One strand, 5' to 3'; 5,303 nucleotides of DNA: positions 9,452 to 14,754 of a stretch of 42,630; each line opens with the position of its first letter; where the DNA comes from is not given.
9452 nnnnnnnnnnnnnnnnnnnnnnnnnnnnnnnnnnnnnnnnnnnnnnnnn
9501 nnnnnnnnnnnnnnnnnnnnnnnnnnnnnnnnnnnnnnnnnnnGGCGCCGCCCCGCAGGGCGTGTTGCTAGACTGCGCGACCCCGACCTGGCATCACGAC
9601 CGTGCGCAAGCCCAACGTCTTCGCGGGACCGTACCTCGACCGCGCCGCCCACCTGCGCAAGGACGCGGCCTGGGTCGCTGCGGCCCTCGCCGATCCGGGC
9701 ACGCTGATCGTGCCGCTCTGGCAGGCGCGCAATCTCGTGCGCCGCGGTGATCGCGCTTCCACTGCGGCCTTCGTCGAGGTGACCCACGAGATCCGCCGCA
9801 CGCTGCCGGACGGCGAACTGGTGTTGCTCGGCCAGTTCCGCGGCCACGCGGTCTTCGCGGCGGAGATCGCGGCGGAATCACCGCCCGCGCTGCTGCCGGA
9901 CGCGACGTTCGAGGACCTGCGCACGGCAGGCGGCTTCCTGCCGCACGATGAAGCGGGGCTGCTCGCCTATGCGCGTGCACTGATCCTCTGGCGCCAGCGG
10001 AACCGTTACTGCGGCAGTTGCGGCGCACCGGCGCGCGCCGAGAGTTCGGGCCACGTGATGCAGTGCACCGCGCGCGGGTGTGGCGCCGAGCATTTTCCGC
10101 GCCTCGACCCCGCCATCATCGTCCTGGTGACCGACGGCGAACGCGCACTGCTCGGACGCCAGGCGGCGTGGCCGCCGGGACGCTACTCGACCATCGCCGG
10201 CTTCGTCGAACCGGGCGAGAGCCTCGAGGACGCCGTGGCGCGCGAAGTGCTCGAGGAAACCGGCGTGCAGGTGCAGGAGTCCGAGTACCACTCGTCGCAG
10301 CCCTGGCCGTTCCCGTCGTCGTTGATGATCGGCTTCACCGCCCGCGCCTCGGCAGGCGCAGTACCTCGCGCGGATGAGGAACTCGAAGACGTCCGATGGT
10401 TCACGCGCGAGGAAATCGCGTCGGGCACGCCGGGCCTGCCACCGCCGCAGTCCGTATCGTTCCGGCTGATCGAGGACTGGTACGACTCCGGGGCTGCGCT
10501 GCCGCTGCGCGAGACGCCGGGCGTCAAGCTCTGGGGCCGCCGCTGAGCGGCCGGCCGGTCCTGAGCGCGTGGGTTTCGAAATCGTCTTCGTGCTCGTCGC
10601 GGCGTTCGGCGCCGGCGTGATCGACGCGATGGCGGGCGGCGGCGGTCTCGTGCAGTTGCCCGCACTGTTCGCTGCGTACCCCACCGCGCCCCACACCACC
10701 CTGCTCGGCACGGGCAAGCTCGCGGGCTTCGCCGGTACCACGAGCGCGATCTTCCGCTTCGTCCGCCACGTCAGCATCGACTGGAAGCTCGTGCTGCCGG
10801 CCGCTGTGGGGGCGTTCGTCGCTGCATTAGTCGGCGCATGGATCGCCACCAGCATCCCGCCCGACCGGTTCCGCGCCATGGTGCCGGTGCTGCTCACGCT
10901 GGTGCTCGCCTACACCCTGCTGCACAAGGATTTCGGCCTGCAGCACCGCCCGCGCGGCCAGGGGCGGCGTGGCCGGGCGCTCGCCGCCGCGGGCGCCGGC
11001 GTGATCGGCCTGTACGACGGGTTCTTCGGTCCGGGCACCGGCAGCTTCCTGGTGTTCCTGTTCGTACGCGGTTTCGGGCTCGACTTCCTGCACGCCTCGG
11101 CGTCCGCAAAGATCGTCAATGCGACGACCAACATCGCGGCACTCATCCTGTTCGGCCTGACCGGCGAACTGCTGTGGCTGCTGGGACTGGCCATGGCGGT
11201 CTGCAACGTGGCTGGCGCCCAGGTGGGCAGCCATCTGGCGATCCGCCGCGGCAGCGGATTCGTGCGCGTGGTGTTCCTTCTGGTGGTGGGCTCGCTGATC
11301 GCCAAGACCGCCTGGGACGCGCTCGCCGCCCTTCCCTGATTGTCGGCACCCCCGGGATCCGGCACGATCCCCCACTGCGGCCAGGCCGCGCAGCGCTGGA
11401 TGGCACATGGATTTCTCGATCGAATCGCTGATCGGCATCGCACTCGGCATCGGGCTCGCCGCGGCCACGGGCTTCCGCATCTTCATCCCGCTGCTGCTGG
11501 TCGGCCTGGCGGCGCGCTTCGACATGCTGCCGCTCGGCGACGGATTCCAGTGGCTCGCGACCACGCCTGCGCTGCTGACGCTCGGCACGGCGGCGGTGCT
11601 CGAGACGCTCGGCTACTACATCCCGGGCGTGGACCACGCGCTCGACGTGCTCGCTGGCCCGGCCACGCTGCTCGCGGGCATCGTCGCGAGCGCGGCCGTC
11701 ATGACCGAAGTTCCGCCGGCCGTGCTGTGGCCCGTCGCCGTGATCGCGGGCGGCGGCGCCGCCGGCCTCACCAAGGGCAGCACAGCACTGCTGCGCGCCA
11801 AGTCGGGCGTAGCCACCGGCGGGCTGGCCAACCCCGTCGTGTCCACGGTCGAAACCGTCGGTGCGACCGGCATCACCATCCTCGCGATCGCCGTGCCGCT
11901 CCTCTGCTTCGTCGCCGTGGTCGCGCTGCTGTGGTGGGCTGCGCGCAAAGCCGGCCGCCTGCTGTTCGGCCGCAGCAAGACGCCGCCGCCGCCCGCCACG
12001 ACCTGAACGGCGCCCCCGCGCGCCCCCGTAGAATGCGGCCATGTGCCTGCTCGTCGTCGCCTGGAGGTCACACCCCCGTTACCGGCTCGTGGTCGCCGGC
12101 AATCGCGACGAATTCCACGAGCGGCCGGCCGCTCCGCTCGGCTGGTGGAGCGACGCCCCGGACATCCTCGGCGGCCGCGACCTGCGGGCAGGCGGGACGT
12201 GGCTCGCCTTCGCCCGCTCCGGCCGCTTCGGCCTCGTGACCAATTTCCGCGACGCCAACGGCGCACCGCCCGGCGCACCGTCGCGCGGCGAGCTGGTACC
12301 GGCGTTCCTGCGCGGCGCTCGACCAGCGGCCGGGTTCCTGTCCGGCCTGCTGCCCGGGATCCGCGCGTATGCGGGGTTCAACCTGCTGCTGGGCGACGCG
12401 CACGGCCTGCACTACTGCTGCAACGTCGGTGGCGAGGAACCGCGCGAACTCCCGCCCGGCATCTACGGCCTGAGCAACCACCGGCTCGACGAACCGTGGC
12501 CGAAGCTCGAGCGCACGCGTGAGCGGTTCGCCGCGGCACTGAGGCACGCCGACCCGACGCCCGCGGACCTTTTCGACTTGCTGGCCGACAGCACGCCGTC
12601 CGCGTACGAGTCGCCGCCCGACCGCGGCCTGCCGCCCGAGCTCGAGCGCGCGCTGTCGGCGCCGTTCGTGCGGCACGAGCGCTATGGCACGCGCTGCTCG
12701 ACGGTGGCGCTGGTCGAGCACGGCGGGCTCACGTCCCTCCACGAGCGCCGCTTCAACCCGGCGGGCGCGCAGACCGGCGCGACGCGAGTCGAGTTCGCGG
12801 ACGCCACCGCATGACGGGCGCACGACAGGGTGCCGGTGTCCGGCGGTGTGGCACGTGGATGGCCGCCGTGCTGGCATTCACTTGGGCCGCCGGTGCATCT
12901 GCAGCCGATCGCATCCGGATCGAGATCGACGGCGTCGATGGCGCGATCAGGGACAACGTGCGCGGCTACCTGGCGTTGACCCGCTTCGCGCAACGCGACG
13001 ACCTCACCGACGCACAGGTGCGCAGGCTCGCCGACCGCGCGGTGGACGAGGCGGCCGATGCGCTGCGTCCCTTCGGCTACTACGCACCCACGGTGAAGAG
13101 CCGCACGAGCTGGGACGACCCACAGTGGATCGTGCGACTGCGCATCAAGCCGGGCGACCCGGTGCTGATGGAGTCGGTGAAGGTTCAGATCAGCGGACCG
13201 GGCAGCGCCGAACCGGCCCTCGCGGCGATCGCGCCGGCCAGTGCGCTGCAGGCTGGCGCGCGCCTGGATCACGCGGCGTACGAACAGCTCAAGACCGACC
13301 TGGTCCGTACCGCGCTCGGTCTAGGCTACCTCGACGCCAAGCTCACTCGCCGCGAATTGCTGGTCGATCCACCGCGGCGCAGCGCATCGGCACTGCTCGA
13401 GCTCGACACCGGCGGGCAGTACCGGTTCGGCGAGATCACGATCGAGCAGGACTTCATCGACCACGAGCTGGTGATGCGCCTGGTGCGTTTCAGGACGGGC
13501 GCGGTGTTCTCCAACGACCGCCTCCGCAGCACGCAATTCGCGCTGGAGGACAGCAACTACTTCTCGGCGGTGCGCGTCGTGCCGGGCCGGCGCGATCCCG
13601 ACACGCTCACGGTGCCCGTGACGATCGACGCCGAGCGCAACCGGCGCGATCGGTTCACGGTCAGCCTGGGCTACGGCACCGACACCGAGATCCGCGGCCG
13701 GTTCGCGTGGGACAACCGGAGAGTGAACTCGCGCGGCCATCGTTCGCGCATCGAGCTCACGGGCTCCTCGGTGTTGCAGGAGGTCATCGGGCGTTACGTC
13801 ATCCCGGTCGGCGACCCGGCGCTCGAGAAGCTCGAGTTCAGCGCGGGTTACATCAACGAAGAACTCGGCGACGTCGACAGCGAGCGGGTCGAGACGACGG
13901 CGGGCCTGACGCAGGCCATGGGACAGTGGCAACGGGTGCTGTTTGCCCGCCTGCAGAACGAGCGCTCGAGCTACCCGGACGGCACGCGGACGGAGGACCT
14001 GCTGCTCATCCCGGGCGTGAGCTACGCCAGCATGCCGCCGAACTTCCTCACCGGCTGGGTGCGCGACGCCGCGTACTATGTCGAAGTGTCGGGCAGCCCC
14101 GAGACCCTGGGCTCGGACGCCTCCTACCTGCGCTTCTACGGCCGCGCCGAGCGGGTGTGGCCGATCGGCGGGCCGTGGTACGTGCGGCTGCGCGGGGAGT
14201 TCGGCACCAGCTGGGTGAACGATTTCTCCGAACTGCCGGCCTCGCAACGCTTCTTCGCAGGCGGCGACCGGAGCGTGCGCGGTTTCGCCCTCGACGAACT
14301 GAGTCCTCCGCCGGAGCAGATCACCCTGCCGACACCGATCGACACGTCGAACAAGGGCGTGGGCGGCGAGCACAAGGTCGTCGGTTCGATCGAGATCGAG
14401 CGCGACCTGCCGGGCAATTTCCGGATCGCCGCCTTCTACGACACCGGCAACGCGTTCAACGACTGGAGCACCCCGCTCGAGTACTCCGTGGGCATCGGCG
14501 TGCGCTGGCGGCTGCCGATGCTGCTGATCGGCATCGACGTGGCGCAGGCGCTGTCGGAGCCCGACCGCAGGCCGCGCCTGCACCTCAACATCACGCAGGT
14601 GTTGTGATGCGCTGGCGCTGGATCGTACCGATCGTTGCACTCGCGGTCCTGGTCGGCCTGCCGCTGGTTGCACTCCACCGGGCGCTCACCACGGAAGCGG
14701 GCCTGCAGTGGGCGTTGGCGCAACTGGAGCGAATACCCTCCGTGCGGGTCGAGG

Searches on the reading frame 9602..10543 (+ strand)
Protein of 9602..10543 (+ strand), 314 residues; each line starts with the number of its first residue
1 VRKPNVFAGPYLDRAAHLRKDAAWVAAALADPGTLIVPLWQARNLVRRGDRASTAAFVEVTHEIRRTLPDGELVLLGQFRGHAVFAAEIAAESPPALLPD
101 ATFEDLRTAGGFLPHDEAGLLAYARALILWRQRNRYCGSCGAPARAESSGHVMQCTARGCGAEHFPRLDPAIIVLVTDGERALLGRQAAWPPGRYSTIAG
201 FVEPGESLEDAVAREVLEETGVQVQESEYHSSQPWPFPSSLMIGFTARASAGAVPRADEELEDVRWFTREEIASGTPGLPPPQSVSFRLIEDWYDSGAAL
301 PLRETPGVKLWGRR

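Call 53: search_protein_families(library=pfam, proteins=[window:9602-10543:+], max_evalue=0.001)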
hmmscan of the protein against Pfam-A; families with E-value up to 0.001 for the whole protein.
window:9602-10543:+ (314 aa): 3 families
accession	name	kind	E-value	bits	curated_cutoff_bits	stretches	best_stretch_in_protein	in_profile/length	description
PF00293.34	NUDIX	-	3.4e-21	76.1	21.1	1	170-272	4-118/134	NUDIX domain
PF09296.17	NUDIX-like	-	3.7e-13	50.5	22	1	34-130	2-96/96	NADH pyrophosphatase-like rudimentary NUDIX domain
PF09297.16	Zn_ribbon_NUD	-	5.1e-06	26.5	24.8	1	133-165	2-32/32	NADH pyrophosphatase zinc ribbon domain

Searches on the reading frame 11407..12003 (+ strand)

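Call 51: search_protein_families(library=pfam, proteins=[window:11407-12003:+], max_evalue=0.001)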
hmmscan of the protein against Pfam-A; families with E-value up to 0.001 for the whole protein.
window:11407-12003:+ (199 aa): 1 family
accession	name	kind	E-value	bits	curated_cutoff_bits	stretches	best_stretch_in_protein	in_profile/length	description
PF13548.11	DUF4126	-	1.5e-45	155.5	27.5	1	11-180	1-171/175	Domain of unknown function (DUF4126)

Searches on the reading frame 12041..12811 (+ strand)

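Call 51: search_protein_families(library=pfam, proteins=[window:12041-12811:+], max_evalue=0.001)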
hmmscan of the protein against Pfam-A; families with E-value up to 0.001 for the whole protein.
window:12041-12811:+ (257 aa): 1 family
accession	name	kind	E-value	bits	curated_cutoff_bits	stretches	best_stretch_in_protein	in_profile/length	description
PF05742.17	TANGO2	-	2.2e-63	215.2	22.6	1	1-239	1-256/257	Transport and Golgi organisation 2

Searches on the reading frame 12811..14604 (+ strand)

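Call 51: search_protein_families(library=pfam, proteins=[window:12811-14604:+], max_evalue=0.001)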
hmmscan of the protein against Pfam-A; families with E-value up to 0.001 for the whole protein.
window:12811-14604:+ (598 aa): 3 families
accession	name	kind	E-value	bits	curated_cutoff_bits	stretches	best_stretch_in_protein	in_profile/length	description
PF01103.29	Omp85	-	2.4e-25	90.2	24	1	423-586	137-311/325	Omp85 superfamily domain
PF17243.7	POTRA_TamA_1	-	2.1e-17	63.4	26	1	37-114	2-74/74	POTRA domain TamA domain 1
PF07244.20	POTRA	-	2.7e-09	38.1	21.3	1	204-273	1-75/79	Surface antigen variable number repeat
